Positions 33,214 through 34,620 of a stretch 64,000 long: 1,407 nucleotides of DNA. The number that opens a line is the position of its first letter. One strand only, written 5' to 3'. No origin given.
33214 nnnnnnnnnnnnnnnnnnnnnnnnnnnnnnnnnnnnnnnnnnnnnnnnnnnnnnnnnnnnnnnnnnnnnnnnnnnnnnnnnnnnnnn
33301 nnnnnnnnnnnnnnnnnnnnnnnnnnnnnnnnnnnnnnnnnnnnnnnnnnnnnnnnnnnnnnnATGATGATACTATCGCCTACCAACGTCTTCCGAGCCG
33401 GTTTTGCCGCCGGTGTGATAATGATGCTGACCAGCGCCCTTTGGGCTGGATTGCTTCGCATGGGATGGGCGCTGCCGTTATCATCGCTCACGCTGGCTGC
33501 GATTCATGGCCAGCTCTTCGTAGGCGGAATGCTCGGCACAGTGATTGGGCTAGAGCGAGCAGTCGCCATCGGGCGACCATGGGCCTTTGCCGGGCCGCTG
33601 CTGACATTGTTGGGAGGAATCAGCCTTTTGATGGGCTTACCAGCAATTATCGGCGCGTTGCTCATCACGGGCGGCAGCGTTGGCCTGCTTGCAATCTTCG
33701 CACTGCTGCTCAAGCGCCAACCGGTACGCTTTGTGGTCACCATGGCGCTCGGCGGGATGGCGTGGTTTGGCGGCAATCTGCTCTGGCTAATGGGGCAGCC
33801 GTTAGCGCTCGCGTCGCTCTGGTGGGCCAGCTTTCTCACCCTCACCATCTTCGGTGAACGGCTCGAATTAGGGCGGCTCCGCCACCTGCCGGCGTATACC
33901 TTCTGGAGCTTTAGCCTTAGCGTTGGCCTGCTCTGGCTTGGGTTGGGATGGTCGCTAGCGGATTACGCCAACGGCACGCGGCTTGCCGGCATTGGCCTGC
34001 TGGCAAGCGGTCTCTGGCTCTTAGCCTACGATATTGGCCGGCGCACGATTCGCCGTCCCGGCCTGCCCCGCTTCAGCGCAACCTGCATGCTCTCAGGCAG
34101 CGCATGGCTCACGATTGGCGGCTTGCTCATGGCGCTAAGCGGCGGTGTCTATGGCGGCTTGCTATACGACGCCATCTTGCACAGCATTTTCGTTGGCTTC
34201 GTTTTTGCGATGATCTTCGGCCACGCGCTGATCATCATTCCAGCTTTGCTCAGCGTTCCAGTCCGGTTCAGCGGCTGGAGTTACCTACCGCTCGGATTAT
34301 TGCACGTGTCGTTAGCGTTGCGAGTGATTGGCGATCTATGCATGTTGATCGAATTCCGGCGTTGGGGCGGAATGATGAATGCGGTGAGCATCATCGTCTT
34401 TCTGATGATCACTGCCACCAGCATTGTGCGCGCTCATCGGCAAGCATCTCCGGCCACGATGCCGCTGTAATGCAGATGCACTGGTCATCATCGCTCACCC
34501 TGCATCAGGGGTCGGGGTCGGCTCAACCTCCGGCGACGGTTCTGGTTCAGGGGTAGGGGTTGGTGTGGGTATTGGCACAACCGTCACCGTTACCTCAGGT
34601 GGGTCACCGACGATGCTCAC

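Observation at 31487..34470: Mirror-symmetric bidirectional Crp/Fnr promoter driving an NnrS-like gene and a NosD-like/cupin pair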

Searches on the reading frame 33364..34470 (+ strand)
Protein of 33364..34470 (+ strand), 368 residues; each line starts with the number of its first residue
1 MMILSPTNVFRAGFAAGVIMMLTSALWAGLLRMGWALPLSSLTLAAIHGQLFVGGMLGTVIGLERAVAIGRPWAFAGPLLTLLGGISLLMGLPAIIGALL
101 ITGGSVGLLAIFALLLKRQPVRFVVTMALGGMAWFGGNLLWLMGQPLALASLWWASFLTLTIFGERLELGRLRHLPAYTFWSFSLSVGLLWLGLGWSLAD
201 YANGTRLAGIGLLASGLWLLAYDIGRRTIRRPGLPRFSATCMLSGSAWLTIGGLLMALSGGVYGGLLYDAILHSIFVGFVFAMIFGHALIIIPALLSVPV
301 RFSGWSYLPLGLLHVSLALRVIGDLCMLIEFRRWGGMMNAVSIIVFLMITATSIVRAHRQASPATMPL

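Call 3: search_protein_families(library=pfam, proteins=[window:33364-34470:+], max_evalue=0.01)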
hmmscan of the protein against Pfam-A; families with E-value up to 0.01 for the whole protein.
window:33364-34470:+ (368 aa): 0 families

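Call 4: search_protein_families(library=ncbifam, proteins=[window:33364-34470:+], max_evalue=0.01)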
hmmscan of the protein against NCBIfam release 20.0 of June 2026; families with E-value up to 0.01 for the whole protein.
window:33364-34470:+ (368 aa): 0 families

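Call 6: find_homologous_proteins(query=window:33364-34470:+)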
Query window:33364-34470:+ (368 aa): 948 proteins with E <= 0.001 among 8000 candidates; the best 120 are listed.
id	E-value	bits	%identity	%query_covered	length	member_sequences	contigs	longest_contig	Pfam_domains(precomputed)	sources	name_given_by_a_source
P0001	7.6e-226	768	100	100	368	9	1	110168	-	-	-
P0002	3.1e-200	683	89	99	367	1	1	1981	-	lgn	-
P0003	1.1e-192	659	87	99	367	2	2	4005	-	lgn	-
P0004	1.9e-180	618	80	99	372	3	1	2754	-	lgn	-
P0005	6.0e-170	584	79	95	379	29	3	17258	-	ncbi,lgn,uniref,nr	ncbi:hypothetical protein [Chloroflexus sp.]|uniref:hypothetical protein n=1 Tax=Chloroflexus sp. Ta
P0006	1.4e-159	550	75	97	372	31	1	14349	-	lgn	-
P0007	3.0e-159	549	77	93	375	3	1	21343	-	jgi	jgi:hypothetical protein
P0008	7.4e-158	544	74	98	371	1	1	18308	-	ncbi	-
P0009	4.1e-157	541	72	98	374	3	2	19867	-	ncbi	-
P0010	7.9e-140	485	68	92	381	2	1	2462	-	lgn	-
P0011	3.1e-135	469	67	91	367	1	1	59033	-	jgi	jgi:hypothetical protein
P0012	1.5e-134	467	65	95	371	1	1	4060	-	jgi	jgi:hypothetical protein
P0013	2.6e-134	466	65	96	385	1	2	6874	-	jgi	jgi:hypothetical protein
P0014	9.6e-133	461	65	98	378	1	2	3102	-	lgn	-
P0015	1.4e-132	461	63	94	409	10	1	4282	-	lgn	-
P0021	7.2e-131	455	63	93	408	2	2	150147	-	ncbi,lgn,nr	ncbi:MAG: hypothetical protein RMK84_16155 [Oscillochloridaceae bacterium]|nr:hypothetical protein [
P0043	1.5e-122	428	61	96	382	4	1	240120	-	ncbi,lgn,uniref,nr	ncbi:hypothetical protein [Roseiflexus sp.]|uniref:hypothetical protein n=1 Tax=Roseiflexus sp. TaxI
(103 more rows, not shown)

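Call 7: search_protein_families(library=pfam, proteins=[window:33364-34470:+], max_evalue=10)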
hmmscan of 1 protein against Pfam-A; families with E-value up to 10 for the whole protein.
window:33364-34470:+ (368 aa): 0 families

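Call 11: find_related_loci(query=A1, collection=genome_contigs, flank=6000)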
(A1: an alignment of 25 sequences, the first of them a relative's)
Query A1 (368 aa) in genome_contigs; peptide patterns used: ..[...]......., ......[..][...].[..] (x = any residue, [..] = any of these).
600 stretches matched a pattern (row limit reached: there are more); 589 encode a relative of the query (tblastn E <= 1e-3); the best 80 are kept; 80 distinct loci.
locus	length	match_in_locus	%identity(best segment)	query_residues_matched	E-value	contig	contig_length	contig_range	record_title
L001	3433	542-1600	61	10-362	1e-119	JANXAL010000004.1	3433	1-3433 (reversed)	MAG: Roseiflexus sp. isolate SKYB12 k141_307288, whole genome shotgun sequence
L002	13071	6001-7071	47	1-360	3e-91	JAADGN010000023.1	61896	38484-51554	MAG: Chloroflexota bacterium isolate M_MetaBat.120 contig-127_2382, whole genome shotgun sequence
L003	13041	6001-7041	48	15-362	4e-91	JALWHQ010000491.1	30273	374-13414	MAG: Anaerolineae bacterium isolate M17_maxbin2_scaf2bin.060 M17_NODE_957_length_30273_cov_2.885059, whole genome shotgu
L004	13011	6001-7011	49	25-361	1e-86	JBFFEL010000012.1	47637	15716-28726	MAG: Anaerolineales bacterium isolate Mix_mud13.2021.11.71 k141_763671_length_47637_cov_12.0366, whole genome shotgun se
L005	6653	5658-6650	47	25-356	7e-85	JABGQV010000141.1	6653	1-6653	MAG: Anaerolineae bacterium isolate co234_bin64 NODE_17483_length_6653_cov_13.684298, whole genome shotgun sequence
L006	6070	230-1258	49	19-364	2e-84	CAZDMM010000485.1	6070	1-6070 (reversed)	MAG TPA_asm: uncultured Caldilineaceae bacterium isolate binchicken_co130_5 genome assembly, contig: NODE_7972_length_60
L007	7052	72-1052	50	27-353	6e-84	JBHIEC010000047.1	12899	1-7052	MAG: Anaerolineae bacterium isolate b3.sp2_bin.41 NODE_1514_length_12899_cov_7.973684, whole genome shotgun sequence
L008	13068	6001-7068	43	2-360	1e-83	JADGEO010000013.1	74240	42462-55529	MAG: Anaerolineales bacterium isolate BB38 NODE_13_length_74240_cov_19.624381, whole genome shotgun sequence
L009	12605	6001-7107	50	7-368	7e-83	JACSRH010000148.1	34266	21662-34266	MAG: Caldilineaceae bacterium isolate CH5 contig-70_1106, whole genome shotgun sequence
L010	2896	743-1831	46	5-368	3e-83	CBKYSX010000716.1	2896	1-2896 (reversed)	MAG TPA_asm: uncultured Ardenticatenales bacterium isolate SRR29175775_binner13_Refined_2 genome assembly, contig: ERZ27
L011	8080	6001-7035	47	4-347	9e-82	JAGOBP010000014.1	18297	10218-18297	MAG: Thermoflexales bacterium isolate Go_SlAct_bin_560 Go_SlAct_11879_length_18297_cov_6.648487, whole genome shotgun se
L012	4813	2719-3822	45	2-364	2e-81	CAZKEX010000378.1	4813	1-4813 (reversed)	MAG TPA_asm: uncultured Caldilineaceae bacterium isolate binchicken_co157_829 genome assembly, contig: NODE_43442_length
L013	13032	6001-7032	53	26-368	4e-81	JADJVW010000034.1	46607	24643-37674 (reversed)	MAG: Candidatus Caldilinea saccharophila isolate Hjor_MAXAC.079_sub tig00012326-10-466810, whole genome shotgun sequence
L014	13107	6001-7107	46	1-368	6e-81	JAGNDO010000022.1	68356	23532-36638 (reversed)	MAG: Caldilineaceae bacterium isolate Gw_Eff_bin_337 Gw_Eff_548_length_68356_cov_128.887189, whole genome shotgun sequen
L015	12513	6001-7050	48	14-364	9e-81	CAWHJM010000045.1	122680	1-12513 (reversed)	MAG: uncultured Chloroflexia bacterium isolate MFD02923.bin.1.113 genome assembly, contig: contig_2615, whole genome sho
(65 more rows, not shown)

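Call 14: find_encoding_contigs(protein=P0001, flank=3000, max_places=3)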
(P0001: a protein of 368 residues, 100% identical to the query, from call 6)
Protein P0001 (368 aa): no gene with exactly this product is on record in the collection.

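Call 15: find_encoding_contigs(protein=P0005, flank=5000, max_places=3)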
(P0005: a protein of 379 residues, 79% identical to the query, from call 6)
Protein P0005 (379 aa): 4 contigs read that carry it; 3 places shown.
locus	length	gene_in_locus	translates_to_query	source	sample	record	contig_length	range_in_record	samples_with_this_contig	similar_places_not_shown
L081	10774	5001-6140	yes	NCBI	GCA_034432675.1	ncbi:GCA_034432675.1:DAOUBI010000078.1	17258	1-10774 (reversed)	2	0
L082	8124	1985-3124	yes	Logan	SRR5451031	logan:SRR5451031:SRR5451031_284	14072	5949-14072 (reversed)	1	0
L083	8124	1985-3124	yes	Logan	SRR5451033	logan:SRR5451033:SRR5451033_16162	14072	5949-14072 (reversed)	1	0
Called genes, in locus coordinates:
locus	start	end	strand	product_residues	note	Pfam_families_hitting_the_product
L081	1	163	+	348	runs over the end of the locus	PF00394:Cu-oxidase (faint), PF07731:Cu-oxidase_2, PF07732:Cu-oxidase_3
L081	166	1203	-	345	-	PF00535:Glycos_transf_2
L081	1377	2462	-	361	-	PF01658:Inos-1-P_synth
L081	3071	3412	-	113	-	PF07883:Cupin_2 (weak)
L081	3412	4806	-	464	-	PF13229:Beta_helix (weak), PF05048:NosD, PF13229:Beta_helix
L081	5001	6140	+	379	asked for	-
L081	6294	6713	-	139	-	PF01909:NTP_transf_2, PF18765:Polbeta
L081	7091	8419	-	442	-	PF07949:YbbR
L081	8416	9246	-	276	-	PF02457:DAC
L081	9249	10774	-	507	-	PF00515:TPR_1 (faint), PF07719:TPR_2 (faint), PF07721:TPR_4 (faint), PF12895:ANAPC3 (faint), PF13174:TPR_6 (faint), PF13181:TPR_8 (faint), PF13424:TPR_12 (weak), PF13432:TPR_16 (weak), +9 more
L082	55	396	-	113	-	PF07883:Cupin_2 (weak)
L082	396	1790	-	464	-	PF13229:Beta_helix (weak), PF05048:NosD, PF13229:Beta_helix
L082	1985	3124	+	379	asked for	-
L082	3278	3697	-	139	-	PF01909:NTP_transf_2, PF18765:Polbeta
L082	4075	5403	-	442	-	PF07949:YbbR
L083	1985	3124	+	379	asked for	-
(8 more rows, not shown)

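Call 16: find_encoding_contigs(protein=P0009, flank=5000, max_places=2)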
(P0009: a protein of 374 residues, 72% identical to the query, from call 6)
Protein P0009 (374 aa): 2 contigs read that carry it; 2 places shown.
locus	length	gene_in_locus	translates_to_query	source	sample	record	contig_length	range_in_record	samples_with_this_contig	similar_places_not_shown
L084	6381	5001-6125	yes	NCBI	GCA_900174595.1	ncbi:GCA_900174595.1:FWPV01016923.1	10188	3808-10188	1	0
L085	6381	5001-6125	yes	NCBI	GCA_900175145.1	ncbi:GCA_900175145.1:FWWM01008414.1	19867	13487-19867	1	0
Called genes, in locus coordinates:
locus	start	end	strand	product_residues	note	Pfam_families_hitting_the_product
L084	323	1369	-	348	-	PF07731:Cu-oxidase_2, PF00394:Cu-oxidase (faint), PF07732:Cu-oxidase_3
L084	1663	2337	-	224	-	PF00027:cNMP_binding, PF13545:HTH_Crp_2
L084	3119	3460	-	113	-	PF07883:Cupin_2 (weak)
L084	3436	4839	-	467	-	PF05048:NosD, PF13229:Beta_helix (weak), PF05048:NosD, PF13229:Beta_helix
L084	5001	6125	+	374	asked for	-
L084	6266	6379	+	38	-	?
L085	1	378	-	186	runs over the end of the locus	-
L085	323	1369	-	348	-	PF07731:Cu-oxidase_2, PF00394:Cu-oxidase (faint), PF07732:Cu-oxidase_3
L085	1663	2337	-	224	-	PF00027:cNMP_binding, PF13545:HTH_Crp_2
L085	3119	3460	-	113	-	PF07883:Cupin_2 (weak)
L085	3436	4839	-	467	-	PF05048:NosD, PF13229:Beta_helix (weak), PF05048:NosD, PF13229:Beta_helix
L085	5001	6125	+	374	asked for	-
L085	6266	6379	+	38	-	?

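Call 17: find_encoding_contigs(protein=P0021, flank=5000, max_places=2)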
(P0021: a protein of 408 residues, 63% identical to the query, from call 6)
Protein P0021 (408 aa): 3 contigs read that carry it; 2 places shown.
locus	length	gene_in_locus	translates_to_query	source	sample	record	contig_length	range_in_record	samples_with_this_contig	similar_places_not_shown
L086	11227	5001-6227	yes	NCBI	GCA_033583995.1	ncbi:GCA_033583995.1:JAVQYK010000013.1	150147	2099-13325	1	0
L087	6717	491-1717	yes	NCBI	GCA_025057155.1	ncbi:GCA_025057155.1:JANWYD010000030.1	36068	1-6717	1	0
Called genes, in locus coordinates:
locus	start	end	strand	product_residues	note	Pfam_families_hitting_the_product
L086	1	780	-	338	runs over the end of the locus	PF00586:AIRS, PF02769:AIRS_C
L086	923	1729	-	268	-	PF02110:HK, PF01256:Carb_kinase (weak)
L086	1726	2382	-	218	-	PF02581:TMP-TENI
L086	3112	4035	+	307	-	PF00226:DnaJ, PF01556:DnaJ_C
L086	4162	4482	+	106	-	PF13591:MerR_2 (weak)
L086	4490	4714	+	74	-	PF11146:DUF2905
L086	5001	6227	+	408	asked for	-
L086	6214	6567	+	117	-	PF10006:DUF2249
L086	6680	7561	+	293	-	PF11563:Protoglobin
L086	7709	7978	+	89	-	PF00312:Ribosomal_S15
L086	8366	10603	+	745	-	PF01138:RNase_PH, PF03725:RNase_PH_C, PF03726:PNPase, PF01138:RNase_PH, PF00013:KH_1, PF00575:S1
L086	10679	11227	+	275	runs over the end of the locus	PF12697:Abhydrolase_6, PF00561:Abhydrolase_1, PF12146:Hydrolase_4 (faint)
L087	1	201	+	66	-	PF11146:DUF2905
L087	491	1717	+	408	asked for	-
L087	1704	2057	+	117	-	PF10006:DUF2249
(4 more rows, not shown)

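Call 19: predict_structure(alignment_id=A1)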
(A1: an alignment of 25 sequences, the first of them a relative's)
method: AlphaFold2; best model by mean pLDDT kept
length: 368 residues; sequences in the alignment: 25
mean_pLDDT: 90.3   pTM: 0.88
mean pLDDT of the five models: 90.3, 89.2, 87.7, 86.3, 86.2
residues with pLDDT >= 90: 260; 70-90: 89; 50-70: 14; < 50: 5
segments of 3 or more residues with pLDDT < 50: none
pLDDT, mean of each block of 10 residues (from residue 1): 71 92 93 77 85 91 89 93 96 94 95 85 89 96 94 95 82 78 95 97 97 96 90 94 96 96 90 93 90 86 95 97 94 94 95 90 53
secondary structure, 60 per line:
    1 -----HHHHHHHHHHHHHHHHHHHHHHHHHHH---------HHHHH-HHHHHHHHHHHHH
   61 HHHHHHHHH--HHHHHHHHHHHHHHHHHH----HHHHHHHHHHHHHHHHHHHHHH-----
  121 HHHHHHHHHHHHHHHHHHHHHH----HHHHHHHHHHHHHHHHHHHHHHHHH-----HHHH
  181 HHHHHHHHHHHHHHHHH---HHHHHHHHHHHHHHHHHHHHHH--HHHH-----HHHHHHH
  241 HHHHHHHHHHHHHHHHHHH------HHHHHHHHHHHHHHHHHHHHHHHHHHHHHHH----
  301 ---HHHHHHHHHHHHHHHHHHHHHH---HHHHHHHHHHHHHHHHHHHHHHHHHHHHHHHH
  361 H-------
elements in order: H6-32 H42-46 H48-69 H72-89 H94-115 H121-142 H147-171 H177-197 H201-222 H225-228 H234-259 H266-296 H304-325 H329-361

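Call 21: search_protein_representatives(alignment_id=A1)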
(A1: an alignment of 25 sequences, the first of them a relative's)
Query: 25 sequences, 368 profile positions. Proteins with E-value up to 0.001 (for the whole library): 2976; up to 1e-10: 2294; up to 1e-30: 1178. The best 150 are listed.
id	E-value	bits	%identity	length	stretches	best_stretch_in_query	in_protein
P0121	8.0e-137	473.0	-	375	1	8-363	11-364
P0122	5.2e-134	463.7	-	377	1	8-361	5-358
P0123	8.2e-134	463.1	-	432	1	13-361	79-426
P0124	3.5e-133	461.0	-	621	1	11-364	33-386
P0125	8.7e-132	456.4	-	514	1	8-360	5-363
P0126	3.1e-127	441.4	-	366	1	8-356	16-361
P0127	1.2e-122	426.3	-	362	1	8-357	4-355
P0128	2.4e-122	425.4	-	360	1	13-360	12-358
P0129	1.9e-121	422.4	-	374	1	8-359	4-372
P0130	3.9e-120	418.1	-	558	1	6-359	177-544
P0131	4.8e-119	414.5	-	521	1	10-359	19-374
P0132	8.7e-119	413.6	-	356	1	9-357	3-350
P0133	2.7e-118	412.0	-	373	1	6-361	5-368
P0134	5.3e-118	411.0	-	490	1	9-360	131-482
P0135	1.6e-116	406.2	-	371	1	7-360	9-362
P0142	9.9e-115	400.3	-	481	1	7-356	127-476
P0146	5.6e-113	394.5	-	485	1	10-355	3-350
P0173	2.6e-107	375.9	-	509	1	11-359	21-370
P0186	2.3e-105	369.4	-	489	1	8-353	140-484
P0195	1.7e-104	366.6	-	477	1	6-357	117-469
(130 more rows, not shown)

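Call 22: search_protein_families(library=pfam, proteins=[P0124, P0125, P0130, P0131, P0134, P0142, P0146, P0173, P0186, P0195], max_evalue=0.01)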
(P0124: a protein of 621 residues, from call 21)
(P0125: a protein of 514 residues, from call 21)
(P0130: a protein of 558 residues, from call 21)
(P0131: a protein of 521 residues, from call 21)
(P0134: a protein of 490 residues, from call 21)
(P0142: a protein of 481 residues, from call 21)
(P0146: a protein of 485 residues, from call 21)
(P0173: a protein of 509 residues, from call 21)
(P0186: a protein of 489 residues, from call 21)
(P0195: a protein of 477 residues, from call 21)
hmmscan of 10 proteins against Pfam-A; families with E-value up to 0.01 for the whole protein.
P0124 (621 aa): 0 families

P0125 (514 aa): 2 families
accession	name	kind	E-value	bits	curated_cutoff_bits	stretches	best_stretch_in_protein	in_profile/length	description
PF13442.11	Cytochrome_CBB3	-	1.4e-09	38.6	27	1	423-508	3-68/68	Cytochrome C oxidase, cbb3-type, subunit III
PF00034.26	Cytochrom_C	-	6.9e-09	37.3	21.3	1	425-511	3-89/90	Cytochrome c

P0130 (558 aa): 1 family
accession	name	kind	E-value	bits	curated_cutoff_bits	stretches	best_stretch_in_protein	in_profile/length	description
PF07884.19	VKOR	-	5.1e-22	78.9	27.5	1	29-148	4-133/134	Vitamin K epoxide reductase family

P0131 (521 aa): 3 families
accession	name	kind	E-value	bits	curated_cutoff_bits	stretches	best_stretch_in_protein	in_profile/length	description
PF13442.11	Cytochrome_CBB3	-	9.9e-09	35.9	27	1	429-515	2-68/68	Cytochrome C oxidase, cbb3-type, subunit III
PF00034.26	Cytochrom_C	-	2.8e-08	35.4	21.3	1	430-516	1-87/90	Cytochrome c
PF02167.20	Cytochrom_C1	-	0.0076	16.4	22.8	0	424-449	9-34/219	Cytochrome C1 family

P0134 (490 aa): 1 family
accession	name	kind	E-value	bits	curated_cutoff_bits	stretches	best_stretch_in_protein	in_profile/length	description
PF01883.24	FeS_assembly_P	-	2.4e-21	76.2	23.5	1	3-74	1-73/73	Iron-sulfur cluster assembly protein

P0142 (481 aa): 1 family
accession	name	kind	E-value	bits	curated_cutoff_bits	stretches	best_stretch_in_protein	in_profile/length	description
PF01883.24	FeS_assembly_P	-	1.7e-18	67.1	23.5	1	7-78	1-73/73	Iron-sulfur cluster assembly protein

P0146 (485 aa): 2 families
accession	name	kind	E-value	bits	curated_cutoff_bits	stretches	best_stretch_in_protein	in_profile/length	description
PF13442.11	Cytochrome_CBB3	-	9.3e-10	39.1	27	1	393-478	2-68/68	Cytochrome C oxidase, cbb3-type, subunit III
PF00034.26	Cytochrom_C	-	3.8e-07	31.8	21.3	1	394-481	1-89/90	Cytochrome c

P0173 (509 aa): 0 families

P0186 (489 aa): 1 family
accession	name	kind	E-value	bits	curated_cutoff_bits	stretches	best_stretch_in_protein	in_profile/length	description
PF01883.24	FeS_assembly_P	-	2e-14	54.1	23.5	1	3-75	1-71/73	Iron-sulfur cluster assembly protein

P0195 (477 aa): 1 family
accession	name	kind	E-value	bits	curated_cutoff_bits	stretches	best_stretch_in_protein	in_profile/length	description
PF01883.24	FeS_assembly_P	-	5e-21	75.2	23.5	1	7-78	2-72/73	Iron-sulfur cluster assembly protein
